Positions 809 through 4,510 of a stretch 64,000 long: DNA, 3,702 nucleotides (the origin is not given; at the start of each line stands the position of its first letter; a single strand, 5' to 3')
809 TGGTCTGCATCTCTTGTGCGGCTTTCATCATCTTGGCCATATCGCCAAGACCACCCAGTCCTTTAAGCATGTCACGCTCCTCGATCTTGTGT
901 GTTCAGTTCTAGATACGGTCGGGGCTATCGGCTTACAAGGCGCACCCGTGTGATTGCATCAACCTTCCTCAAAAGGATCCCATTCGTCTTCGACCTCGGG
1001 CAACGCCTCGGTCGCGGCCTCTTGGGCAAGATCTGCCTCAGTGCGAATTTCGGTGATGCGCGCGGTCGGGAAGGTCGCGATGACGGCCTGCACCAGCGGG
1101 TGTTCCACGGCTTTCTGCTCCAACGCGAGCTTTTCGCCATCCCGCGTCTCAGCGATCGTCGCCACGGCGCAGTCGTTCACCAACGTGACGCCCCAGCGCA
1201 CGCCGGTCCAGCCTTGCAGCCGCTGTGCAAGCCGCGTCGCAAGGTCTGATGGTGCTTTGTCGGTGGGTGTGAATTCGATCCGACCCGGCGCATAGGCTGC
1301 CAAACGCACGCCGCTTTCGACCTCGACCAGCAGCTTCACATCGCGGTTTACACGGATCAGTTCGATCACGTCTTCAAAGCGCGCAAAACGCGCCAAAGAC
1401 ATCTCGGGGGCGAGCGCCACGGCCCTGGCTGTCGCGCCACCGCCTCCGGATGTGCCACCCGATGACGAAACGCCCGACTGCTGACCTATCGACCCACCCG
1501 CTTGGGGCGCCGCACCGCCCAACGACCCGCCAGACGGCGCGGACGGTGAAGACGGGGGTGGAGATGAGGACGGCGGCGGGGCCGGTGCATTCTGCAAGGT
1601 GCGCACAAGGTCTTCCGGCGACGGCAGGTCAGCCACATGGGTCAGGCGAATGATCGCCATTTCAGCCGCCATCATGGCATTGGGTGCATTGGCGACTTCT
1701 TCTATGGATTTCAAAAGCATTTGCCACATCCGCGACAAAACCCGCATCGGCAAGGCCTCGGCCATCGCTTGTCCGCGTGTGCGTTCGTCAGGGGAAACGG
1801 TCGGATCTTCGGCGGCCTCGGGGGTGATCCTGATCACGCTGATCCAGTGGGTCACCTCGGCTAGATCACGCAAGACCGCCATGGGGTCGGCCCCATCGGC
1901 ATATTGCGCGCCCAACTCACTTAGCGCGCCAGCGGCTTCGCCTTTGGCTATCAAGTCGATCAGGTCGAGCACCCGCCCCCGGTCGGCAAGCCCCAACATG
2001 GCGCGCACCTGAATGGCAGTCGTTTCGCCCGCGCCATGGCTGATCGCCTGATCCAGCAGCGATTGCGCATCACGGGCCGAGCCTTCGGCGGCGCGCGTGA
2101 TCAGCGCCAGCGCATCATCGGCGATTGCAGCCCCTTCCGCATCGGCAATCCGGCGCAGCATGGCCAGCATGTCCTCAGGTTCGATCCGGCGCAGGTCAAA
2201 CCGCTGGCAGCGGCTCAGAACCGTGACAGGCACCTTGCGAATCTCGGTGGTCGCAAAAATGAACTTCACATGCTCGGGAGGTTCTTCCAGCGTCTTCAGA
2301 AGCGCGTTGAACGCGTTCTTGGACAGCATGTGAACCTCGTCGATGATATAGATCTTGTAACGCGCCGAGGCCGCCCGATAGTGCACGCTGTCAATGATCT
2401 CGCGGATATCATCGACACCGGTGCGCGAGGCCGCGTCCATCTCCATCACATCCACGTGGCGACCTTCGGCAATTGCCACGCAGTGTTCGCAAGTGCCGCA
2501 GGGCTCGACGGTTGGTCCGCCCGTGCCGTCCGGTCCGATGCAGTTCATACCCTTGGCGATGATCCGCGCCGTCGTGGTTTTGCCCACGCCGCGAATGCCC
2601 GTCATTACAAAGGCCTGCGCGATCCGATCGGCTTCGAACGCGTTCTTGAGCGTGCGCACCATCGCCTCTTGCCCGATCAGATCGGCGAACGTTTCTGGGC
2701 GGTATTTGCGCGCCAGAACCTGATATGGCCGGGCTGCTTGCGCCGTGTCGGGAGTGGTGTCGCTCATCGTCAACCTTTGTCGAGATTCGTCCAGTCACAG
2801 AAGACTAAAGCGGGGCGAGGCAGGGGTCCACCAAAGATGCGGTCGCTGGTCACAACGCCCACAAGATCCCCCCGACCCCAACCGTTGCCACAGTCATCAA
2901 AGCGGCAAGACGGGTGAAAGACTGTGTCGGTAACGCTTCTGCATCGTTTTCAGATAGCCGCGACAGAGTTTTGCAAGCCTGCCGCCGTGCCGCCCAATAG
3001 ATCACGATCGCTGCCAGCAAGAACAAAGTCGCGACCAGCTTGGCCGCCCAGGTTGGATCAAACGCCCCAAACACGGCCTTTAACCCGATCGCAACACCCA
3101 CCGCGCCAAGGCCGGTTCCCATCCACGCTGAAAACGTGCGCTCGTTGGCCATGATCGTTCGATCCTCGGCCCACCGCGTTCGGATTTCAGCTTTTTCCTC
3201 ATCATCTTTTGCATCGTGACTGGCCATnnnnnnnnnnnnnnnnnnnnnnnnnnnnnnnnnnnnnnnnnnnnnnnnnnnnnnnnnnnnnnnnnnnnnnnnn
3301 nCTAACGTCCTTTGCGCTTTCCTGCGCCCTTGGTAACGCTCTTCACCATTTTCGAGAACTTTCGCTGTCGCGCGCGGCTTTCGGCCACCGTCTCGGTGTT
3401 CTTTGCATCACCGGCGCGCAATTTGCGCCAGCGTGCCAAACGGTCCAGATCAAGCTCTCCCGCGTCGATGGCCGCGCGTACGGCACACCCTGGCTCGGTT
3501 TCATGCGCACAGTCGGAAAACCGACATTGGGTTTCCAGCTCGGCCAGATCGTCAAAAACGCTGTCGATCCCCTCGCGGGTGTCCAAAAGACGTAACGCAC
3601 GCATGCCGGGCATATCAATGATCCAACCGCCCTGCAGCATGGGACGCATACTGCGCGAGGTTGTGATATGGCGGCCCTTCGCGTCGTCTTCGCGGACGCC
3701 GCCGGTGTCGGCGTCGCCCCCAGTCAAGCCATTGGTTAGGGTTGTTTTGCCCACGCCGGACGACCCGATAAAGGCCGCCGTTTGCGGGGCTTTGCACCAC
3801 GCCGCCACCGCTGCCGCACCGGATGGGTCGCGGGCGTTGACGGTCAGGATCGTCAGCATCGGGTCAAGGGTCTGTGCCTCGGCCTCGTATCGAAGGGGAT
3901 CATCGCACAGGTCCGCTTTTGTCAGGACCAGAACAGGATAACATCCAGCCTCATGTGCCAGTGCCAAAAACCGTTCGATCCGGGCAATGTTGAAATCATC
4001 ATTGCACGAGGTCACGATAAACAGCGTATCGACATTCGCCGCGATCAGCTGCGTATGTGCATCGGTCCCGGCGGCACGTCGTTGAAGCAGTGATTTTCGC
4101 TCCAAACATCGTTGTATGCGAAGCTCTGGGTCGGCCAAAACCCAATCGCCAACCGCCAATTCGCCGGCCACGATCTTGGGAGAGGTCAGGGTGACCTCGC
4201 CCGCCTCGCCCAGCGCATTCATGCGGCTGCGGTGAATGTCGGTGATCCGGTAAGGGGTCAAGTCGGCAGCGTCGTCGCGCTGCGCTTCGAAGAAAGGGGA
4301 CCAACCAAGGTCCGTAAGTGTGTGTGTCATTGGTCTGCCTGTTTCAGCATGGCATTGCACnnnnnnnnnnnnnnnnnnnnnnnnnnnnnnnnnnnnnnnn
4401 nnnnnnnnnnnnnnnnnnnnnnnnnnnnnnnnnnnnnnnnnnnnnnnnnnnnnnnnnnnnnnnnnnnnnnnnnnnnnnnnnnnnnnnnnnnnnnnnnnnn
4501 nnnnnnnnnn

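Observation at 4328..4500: Leader-peptide attenuator controlling an RsgA-family ribosome GTPase (best candidate for an undescribed system)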

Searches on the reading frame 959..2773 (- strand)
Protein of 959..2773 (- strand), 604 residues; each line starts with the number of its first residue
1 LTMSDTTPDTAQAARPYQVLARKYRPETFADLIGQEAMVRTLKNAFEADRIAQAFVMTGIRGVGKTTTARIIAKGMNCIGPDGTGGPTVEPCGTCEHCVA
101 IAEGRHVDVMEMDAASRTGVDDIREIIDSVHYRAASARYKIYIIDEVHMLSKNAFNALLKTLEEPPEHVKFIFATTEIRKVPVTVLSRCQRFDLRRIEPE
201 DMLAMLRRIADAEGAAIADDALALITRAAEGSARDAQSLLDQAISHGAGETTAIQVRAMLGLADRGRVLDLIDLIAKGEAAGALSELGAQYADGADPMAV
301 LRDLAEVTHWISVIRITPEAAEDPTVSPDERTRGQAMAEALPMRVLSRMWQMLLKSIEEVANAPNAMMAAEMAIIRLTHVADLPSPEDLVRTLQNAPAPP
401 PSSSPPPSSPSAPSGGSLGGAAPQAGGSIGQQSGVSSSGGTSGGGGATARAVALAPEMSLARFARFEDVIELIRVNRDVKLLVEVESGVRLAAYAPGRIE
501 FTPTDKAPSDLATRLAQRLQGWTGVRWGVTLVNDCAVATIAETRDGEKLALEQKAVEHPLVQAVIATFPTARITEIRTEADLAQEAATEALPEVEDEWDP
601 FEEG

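Call 4: search_protein_families(library=pfam, proteins=[window:959-2773:-])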
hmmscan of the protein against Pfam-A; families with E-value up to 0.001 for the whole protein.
window:959-2773:- (604 aa): 10 families
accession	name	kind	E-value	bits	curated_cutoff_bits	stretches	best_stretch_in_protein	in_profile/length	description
PF12169.13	DNA_pol3_gamma3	-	5.5e-55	185.5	24.4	1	252-393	2-143/143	DNA polymerase III subunits gamma and tau domain III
PF13177.12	DNA_pol3_delta2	-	1e-38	133.3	27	1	34-197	1-160/161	DNA polymerase III, delta subunit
PF12362.13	DUF3646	-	2.9e-34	118.2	30.2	1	464-576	2-114/114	DNA polymerase III gamma and tau subunits C terminal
PF22608.2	DNAX_ATPase_lid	-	3.4e-12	46.4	27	1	205-249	5-49/49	DNA polymerase III clamp loader subunit, ATPase lid domain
PF00004.35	AAA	-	6.1e-11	43.3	21.2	1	56-191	2-125/131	ATPase family associated with various cellular activities (AAA)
PF05496.18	RuvB_N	-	4.6e-07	30.2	27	1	25-95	2-75/159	Holliday junction DNA helicase RuvB P-loop domain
PF13401.12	AAA_22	-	8.1e-06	26.6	27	1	53-176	6-123/130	AAA domain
PF13604.12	AAA_30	-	9e-06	26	27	1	53-165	19-115/191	AAA domain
PF07728.20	AAA_5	-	3.8e-05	24.2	22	0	121-166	50-94/139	AAA domain (dynein-related subfamily)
PF13173.12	AAA_14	-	0.00039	20.9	27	0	54-174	4-96/129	AAA domain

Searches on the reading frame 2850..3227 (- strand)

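Call 4: search_protein_families(library=pfam, proteins=[window:2850-3227:-])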
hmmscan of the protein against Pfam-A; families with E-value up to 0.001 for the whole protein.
window:2850-3227:- (125 aa): 1 family
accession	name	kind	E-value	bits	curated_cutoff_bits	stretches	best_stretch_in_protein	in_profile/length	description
PF02656.20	DUF202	-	1.3e-14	54.8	23.4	1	23-88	1-66/68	Domain of unknown function (DUF202)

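Call 65: search_protein_families(library=ncbifam, proteins=[window:2850-3227:-])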
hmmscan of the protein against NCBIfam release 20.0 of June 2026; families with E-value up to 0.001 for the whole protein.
window:2850-3227:- (125 aa): 0 families

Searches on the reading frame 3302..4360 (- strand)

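Call 4: search_protein_families(library=pfam, proteins=[window:3302-4360:-])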
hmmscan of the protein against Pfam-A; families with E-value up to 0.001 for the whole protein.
window:3302-4360:- (352 aa): 2 families
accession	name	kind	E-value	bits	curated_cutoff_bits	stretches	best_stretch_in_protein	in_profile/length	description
PF03193.22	RsgA_GTPase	-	1.6e-43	148.9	30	1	86-258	2-173/174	RsgA GTPase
PF01926.29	MMR_HSR1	-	0.0007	20.1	21.9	0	195-259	2-57/113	50S ribosome-binding GTPase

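Call 65: search_protein_families(library=ncbifam, proteins=[window:3302-4330:-])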
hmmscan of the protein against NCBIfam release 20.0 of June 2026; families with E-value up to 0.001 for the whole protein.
window:3302-4330:- (342 aa): 4 families
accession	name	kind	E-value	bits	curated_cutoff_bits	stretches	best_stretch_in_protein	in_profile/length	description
NF008931.0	PRK12288.1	equivalog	4.6e-39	134.4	360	1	74-311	97-336/347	small ribosomal subunit biogenesis GTPase RsgA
TIGR00157.1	TIGR00157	equivalog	1.5e-36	126.2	100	1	72-304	22-245/247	ribosome small subunit-dependent GTPase A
NF008932.0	PRK12289.1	equivalog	6.5e-20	71.5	483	1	96-300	93-300/363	small ribosomal subunit biogenesis GTPase RsgA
TIGR02528.1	EutP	subfamily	5.2e-05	23.5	138.35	0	186-205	4-23/142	EutP/PduV family microcompartment system protein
